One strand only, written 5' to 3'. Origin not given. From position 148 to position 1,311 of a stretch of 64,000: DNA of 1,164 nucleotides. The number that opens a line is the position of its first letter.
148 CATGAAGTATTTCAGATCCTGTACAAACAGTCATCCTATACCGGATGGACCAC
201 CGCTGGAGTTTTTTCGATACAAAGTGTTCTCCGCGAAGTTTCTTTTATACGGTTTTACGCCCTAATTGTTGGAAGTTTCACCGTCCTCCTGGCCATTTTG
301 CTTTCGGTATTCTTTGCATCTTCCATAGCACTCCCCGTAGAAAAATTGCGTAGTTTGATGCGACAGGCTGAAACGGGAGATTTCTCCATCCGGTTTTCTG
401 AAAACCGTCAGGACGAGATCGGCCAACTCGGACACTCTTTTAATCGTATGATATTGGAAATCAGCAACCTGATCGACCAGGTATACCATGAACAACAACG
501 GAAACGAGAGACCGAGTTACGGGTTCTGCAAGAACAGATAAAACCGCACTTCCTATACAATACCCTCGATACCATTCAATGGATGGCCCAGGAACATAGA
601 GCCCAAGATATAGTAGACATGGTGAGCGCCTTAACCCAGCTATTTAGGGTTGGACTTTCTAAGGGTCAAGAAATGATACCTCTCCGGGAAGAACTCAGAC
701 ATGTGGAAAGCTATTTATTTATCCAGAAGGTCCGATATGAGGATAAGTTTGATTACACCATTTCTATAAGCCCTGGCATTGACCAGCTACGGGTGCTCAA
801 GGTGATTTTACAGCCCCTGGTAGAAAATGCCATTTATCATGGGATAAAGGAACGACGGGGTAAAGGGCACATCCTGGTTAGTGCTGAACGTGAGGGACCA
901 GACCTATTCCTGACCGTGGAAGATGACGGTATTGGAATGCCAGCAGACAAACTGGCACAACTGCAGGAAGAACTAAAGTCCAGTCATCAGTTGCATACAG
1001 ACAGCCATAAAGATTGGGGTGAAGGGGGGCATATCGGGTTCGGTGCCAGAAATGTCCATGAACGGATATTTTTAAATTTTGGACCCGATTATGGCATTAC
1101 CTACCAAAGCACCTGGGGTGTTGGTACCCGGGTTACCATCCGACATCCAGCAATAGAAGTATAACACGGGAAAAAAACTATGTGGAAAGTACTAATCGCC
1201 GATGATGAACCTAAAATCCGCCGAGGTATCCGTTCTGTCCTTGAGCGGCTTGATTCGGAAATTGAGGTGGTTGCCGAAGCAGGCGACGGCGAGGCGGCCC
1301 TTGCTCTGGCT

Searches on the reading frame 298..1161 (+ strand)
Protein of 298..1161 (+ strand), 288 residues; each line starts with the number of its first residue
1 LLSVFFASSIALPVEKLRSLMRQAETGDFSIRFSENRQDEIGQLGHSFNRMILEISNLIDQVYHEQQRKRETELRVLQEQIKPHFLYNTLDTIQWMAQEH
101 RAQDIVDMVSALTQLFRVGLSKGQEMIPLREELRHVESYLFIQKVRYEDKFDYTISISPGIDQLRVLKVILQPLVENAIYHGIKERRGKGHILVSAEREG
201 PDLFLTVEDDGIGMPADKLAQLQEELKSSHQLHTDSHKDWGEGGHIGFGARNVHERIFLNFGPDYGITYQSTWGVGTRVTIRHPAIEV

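Call 3: search_protein_families(library=pfam, proteins=[window:298-1161:+])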
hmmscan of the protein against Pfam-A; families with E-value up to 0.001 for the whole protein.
window:298-1161:+ (288 aa): 3 families
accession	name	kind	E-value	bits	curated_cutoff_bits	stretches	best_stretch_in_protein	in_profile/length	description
PF06580.19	His_kinase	-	2.2e-28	98.7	25.2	1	72-151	1-81/81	Histidine kinase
PF00672.30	HAMP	-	2.2e-12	47.6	25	1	5-55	1-51/53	HAMP domain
PF02518.31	HATPase_c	-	2.4e-12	47.7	26.4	1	167-284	6-108/111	Histidine kinase-, DNA gyrase B-, and HSP90-like ATPase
